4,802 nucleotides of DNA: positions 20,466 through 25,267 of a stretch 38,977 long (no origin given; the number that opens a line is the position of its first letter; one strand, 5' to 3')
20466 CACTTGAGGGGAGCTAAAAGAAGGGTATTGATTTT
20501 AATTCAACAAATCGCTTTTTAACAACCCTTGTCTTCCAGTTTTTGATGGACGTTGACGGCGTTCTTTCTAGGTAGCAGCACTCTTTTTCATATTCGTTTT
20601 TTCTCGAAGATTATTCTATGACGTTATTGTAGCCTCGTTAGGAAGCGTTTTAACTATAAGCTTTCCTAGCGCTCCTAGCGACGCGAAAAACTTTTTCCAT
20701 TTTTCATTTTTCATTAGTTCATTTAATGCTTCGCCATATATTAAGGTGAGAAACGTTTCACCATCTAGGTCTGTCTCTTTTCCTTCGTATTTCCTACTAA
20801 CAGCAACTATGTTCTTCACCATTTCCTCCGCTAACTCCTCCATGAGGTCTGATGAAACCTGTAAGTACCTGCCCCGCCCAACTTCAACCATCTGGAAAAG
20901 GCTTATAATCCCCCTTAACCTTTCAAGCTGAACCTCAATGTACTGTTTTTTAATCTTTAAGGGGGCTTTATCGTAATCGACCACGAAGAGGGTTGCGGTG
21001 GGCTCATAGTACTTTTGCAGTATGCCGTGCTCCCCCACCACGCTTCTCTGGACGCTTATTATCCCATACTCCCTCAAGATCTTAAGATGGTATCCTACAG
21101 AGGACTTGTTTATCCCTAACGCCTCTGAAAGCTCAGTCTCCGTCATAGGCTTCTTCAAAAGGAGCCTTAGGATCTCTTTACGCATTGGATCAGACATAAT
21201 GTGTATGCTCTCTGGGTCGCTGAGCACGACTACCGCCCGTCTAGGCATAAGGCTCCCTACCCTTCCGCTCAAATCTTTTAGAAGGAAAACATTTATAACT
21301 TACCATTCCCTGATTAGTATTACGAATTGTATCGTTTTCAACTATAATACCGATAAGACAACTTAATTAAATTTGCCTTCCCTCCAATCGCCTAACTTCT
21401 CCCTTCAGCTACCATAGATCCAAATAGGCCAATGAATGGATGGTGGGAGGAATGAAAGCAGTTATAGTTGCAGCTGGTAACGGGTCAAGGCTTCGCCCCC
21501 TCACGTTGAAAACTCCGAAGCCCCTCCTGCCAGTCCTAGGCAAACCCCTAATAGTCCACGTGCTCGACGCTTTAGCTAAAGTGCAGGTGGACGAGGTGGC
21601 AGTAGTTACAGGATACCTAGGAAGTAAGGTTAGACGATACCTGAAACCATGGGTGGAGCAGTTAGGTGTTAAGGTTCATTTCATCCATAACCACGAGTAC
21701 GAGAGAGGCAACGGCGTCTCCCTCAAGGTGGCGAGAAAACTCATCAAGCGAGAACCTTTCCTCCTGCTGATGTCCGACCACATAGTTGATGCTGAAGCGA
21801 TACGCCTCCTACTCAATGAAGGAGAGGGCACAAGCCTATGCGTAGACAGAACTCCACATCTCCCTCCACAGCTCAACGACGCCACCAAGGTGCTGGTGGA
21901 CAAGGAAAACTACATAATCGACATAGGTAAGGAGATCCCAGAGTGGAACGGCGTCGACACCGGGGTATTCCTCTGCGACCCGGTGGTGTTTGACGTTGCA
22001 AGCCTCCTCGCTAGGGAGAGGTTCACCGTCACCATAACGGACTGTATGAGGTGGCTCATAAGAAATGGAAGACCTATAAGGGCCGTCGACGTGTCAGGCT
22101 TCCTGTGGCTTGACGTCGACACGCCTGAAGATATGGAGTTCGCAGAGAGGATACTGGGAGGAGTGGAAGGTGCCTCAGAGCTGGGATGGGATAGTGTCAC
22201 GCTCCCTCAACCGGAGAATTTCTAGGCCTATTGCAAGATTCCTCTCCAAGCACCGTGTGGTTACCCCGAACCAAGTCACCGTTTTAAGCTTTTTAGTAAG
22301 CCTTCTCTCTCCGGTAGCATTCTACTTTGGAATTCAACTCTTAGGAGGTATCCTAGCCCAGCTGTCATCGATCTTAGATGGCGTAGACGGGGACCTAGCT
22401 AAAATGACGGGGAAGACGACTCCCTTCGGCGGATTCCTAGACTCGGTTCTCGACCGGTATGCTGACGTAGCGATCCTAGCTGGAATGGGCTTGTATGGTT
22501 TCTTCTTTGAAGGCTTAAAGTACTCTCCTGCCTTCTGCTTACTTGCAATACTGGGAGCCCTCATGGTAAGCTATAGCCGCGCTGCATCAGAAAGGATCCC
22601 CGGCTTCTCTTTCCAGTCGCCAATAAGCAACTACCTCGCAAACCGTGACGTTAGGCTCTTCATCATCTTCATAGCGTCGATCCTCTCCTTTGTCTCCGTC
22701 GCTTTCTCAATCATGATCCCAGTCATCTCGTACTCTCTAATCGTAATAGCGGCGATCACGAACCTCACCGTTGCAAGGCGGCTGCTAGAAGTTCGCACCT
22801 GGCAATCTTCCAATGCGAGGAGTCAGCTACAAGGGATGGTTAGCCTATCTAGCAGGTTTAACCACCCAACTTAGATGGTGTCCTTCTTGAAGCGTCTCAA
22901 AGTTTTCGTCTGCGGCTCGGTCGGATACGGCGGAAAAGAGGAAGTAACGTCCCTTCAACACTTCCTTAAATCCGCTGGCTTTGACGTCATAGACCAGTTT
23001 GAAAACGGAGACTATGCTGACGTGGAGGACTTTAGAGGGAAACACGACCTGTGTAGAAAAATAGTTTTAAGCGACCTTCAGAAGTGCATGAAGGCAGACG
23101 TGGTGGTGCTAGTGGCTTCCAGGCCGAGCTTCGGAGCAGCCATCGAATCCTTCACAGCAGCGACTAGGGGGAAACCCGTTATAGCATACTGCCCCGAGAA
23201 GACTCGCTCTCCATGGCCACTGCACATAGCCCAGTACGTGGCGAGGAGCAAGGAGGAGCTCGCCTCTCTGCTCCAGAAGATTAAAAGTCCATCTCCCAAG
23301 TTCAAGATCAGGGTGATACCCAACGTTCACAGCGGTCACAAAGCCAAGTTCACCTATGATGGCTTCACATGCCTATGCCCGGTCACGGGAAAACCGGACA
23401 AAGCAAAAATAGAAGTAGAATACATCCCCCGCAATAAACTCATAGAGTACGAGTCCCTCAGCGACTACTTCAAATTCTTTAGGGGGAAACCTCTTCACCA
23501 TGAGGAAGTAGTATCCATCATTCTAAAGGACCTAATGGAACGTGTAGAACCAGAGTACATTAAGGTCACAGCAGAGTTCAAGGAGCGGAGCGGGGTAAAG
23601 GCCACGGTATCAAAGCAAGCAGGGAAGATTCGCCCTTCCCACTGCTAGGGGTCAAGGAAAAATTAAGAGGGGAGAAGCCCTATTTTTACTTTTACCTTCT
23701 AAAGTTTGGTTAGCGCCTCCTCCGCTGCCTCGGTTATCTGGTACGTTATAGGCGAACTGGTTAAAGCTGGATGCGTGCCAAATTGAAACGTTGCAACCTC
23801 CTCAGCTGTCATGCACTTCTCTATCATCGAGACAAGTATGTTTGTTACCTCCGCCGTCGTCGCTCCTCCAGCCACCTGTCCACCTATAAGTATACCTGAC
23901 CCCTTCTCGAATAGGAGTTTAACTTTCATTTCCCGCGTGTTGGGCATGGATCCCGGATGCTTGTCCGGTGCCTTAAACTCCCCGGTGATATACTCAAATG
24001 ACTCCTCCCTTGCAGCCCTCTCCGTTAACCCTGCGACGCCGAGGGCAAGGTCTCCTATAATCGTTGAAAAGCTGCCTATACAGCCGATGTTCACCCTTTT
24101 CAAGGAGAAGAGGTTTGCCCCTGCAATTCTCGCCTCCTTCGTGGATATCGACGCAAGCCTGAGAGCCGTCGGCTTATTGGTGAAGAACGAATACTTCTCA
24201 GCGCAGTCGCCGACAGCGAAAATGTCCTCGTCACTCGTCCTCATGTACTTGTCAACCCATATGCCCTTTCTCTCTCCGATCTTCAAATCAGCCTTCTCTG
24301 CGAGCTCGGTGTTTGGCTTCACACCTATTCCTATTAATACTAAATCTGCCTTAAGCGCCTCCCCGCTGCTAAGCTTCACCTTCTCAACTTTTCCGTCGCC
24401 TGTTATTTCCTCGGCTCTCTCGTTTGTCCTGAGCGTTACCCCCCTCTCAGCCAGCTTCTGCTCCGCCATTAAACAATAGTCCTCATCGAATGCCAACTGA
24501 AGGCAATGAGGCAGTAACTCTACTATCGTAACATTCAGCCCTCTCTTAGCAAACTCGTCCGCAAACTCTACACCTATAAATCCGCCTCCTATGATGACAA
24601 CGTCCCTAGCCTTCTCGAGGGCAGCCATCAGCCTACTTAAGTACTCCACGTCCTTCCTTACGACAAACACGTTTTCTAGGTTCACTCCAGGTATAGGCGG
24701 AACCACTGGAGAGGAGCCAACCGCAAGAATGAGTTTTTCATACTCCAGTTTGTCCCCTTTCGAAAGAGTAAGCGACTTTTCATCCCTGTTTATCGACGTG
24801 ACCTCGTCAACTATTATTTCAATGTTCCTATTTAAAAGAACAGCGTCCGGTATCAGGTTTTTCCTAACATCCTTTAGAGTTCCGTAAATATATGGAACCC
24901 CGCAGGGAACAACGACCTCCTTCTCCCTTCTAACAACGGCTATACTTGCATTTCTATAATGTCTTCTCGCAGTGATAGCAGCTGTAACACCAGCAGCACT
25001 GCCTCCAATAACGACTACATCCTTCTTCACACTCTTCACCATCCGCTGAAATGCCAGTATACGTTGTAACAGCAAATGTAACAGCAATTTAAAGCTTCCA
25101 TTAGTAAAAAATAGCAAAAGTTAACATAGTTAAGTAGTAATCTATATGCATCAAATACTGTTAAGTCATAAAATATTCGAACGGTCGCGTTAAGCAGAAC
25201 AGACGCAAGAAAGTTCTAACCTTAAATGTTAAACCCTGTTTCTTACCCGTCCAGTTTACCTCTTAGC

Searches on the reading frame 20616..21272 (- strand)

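Call 58: search_protein_families(library=pfam, proteins=[window:20616-21272:-], max_evalue=0.001)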
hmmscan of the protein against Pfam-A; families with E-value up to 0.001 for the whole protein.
window:20616-21272:- (218 aa): 8 families
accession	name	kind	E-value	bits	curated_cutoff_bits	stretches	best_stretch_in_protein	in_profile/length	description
PF01022.26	HTH_5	-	4.6e-14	52.5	22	1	28-73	1-46/47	Bacterial regulatory protein, arsR family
PF12840.13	HTH_20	-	4e-12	46.4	27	1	26-74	1-50/51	Helix-turn-helix domain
PF13412.12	HTH_24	-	5.2e-06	26.4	21.9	1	28-72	2-47/48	Winged helix-turn-helix DNA-binding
PF02002.24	TFIIE_alpha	-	2.4e-05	24.6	22.9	1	32-93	16-78/105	TFIIE alpha subunit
PF21476.4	PF0610-like_N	-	6.9e-05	23.4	33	1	31-64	3-36/50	PF0610-like, N-terminal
PF08279.18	HTH_11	-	0.00022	21.5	25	1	32-76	3-51/55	HTH domain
PF01978.25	TrmB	-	0.00027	21.2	25.6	1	36-91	16-64/68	Sugar-specific transcriptional regulator TrmB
PF25212.1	HVO_A0114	-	0.00099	19.3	27.6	0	12-76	5-70/84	HVO_A0114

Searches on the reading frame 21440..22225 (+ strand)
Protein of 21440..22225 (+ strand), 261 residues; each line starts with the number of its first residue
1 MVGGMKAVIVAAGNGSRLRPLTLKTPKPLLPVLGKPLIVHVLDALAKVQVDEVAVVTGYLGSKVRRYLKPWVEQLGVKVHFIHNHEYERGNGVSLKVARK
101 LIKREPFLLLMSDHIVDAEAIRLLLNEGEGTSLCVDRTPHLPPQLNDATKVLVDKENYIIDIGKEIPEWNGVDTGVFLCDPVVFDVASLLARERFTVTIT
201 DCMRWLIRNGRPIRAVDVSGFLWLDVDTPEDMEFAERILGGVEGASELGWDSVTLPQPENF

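Call 58: search_protein_families(library=pfam, proteins=[window:21440-22225:+], max_evalue=0.001)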
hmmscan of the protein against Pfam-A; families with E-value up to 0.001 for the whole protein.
window:21440-22225:+ (261 aa): 3 families
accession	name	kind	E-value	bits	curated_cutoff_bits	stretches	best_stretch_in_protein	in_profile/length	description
PF00483.29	NTP_transferase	-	1.2e-22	81.2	21.2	1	6-232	1-235/245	Nucleotidyl transferase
PF12804.13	NTP_transf_3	-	6.6e-18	65.8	27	1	7-131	1-116/160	MobA-like NTP transferase domain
PF01128.25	IspD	-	9.7e-06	25.9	27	1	6-57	2-51/221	2-C-methyl-D-erythritol 4-phosphate cytidylyltransferase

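Call 116: search_solved_structures(query=window:21440-22225:+, max_evalue=0.00001)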
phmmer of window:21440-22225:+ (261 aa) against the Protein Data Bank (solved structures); distinct sequences matched with E-value up to 0.00001: 51.
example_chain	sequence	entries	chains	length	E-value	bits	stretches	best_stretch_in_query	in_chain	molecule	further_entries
2xme_A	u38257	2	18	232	4.4e-24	88.7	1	5-238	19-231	CTP-INOSITOL-1-PHOSPHATE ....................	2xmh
4mnd_A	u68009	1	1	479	7.4e-24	88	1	5-240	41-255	CTP L-myo-inositol-1-phosphate cytidylyltransferase/CDP-L-myo-inositol myo-inositolphospho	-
7d72_K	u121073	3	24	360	8e-20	74.8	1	5-232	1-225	Mannose-1-phosphate guanyltransferase beta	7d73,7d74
7whr_B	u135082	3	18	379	5.6e-19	72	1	4-231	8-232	Nucleotidyl transferase family protein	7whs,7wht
4jd0_A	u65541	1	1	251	1.6e-18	70.5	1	6-233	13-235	Nucleotidyl transferase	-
4y7t_A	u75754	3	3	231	2.3e-17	66.7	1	5-124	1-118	Nucleotidyl transferase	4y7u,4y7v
8hhd_A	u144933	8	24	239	2.4e-17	66.6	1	4-142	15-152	Nucleotidyl transferase | N-acetylmuramate alpha-1-phosphate uridylyltransferase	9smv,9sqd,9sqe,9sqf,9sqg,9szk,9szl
7x8j_A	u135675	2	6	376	2.6e-17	66.5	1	4-232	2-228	Mannose-1-phosphate guanylyltransferase 1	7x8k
8yre_D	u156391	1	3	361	2e-16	63.6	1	5-232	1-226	Mannose-1-phosphate guanylyltransferase 1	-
3hl3_A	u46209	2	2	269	1.1e-12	51.3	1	4-236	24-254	Glucose-1-phosphate thymidylyltransferase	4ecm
8x7s_B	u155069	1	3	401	2e-12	50.5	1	4-241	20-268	UTP--glucose-1-phosphate uridylyltransferase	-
2ggo_A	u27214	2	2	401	2.2e-12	50.4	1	5-230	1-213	401aa long hypothetical glucose-1-phosphate thymidylyltransferase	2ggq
5z09_A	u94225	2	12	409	2.7e-12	50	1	5-230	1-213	Dual sugar-1-phosphate nucleotidylyltransferase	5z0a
5ids_A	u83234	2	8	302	1.4e-10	44.4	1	6-244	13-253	Glucose-1-phosphate thymidylyltransferase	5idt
1mc3_A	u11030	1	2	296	1.6e-10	44.3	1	5-237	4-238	GLUCOSE-1-PHOSPHATE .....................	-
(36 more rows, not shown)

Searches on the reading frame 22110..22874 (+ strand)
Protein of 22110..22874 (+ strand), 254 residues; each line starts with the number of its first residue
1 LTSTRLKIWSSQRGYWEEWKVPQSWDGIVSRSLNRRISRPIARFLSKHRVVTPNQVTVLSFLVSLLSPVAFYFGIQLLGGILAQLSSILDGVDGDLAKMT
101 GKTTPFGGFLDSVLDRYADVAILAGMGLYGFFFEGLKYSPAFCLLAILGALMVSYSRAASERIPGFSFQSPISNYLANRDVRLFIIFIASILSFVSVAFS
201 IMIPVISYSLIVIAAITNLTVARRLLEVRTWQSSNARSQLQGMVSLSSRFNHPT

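Call 58: search_protein_families(library=pfam, proteins=[window:22110-22874:+], max_evalue=0.001)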
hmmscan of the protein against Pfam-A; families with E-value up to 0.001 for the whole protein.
window:22110-22874:+ (254 aa): 1 family
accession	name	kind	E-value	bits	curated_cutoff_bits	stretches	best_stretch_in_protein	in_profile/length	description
PF01066.26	CDP-OH_P_transf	-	3.3e-11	44.2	22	1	51-206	2-138/152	CDP-alcohol phosphatidyltransferase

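Call 115: search_solved_structures(query=window:22110-22874:+, max_evalue=0.001)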
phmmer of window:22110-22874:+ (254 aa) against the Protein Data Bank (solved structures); distinct sequences matched with E-value up to 0.001: 7.
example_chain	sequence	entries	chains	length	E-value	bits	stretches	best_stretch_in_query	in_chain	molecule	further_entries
4mnd_A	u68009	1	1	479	1.6e-26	96.4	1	21-224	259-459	CTP L-myo-inositol-1-phosphate cytidylyltransferase/CDP-L-myo-inositol myo-inositolphospho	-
4o6m_A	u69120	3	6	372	4.5e-23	85.2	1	22-216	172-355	AF2299, a CDP-alcohol phosphotransferase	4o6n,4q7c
5d91_A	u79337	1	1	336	4.5e-15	59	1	28-230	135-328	AF2299 protein,Phosphatidylinositol synthase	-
5d92_D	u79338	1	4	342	1.1e-13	54.4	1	30-230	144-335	AF2299 protein,Phosphatidylinositol synthase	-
6h5a_A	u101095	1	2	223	4.2e-11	46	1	29-234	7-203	CDP-diacylglycerol--inositol 3-phosphatidyltransferase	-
6h53_A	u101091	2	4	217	5.1e-11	45.7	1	29-234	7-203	CDP-diacylglycerol--inositol 3-phosphatidyltransferase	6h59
6wm5_A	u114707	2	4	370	5.1e-11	45.7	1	28-241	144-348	AfCTD-Phosphatidylinositol-phosphate synthase (PIPS) fusion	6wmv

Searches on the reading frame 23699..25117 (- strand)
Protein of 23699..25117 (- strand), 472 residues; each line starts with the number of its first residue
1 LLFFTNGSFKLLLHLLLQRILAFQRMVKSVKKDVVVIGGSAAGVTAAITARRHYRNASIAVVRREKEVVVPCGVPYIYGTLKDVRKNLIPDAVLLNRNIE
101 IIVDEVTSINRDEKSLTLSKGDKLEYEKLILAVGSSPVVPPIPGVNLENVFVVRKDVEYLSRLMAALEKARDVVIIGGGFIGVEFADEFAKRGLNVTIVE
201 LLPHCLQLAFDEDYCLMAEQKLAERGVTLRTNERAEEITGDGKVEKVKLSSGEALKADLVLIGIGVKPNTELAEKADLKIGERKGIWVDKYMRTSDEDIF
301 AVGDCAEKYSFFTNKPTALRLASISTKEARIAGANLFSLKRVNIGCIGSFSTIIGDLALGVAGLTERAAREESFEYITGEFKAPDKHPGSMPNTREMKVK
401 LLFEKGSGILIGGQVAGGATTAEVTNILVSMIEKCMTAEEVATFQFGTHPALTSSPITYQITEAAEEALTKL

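Call 107: search_protein_families(library=pfam, proteins=[window:23699-25117:-], max_evalue=0.001)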
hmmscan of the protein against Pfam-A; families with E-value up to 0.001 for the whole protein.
window:23699-25117:- (472 aa): 15 families
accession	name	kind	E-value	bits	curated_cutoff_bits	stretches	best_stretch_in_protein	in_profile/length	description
PF07992.20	Pyr_redox_2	-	6.3e-69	233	26.1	1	32-313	1-278/291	Pyridine nucleotide-disulphide oxidoreductase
PF00070.33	Pyr_redox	-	7.1e-22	78.2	22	1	173-250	2-80/82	Pyridine nucleotide-disulphide oxidoreductase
PF13738.12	Pyr_redox_3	-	2.6e-13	50.3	30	2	104-303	102-305/305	Pyridine nucleotide-disulphide oxidoreductase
PF02852.28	Pyr_redox_dim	-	2.7e-12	47.3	25.3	1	351-454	3-104/110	Pyridine nucleotide-disulphide oxidoreductase, dimerisation domain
PF03486.20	HI0933_like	-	7.3e-10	39.1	50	0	33-63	2-30/244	HI0933-like protein Rossmann domain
PF01266.30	DAO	-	2.3e-09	37.7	27.9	1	172-200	1-29/353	FAD dependent oxidoreductase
PF00890.30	FAD_binding_2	-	7.5e-08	32.4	20.4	0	33-67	1-33/414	FAD binding domain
PF12831.13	FAD_oxidored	-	2.8e-07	30.6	27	1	33-64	1-30/416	FAD dependent oxidoreductase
PF01946.23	Thi4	-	2.8e-06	27.2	26.2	0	22-64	8-49/235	Thi4 family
PF13434.12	Lys_Orn_oxgnase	-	2.1e-05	24.3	21.3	0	117-194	133-212/339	L-lysine 6-monooxygenase/L-ornithine 5-monooxygenase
PF13454.12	NAD_binding_9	-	2.3e-05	24.9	21.8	0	97-135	114-154/155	FAD-NAD(P)-binding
PF01134.28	GIDA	-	0.00011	21.8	22.1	0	172-199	1-28/391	Glucose inhibited division protein A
PF05834.18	Lycopene_cycl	-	0.00014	21.5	23.4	0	172-203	1-34/380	Lycopene cyclase protein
PF13450.12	NAD_binding_8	-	0.00031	21.4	21.9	0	175-204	1-30/68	NAD(P)-binding Rossmann-like domain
PF02737.24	3HCDH_N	-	0.00074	19.9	22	0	173-245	2-74/180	3-hydroxyacyl-CoA dehydrogenase, NAD binding domain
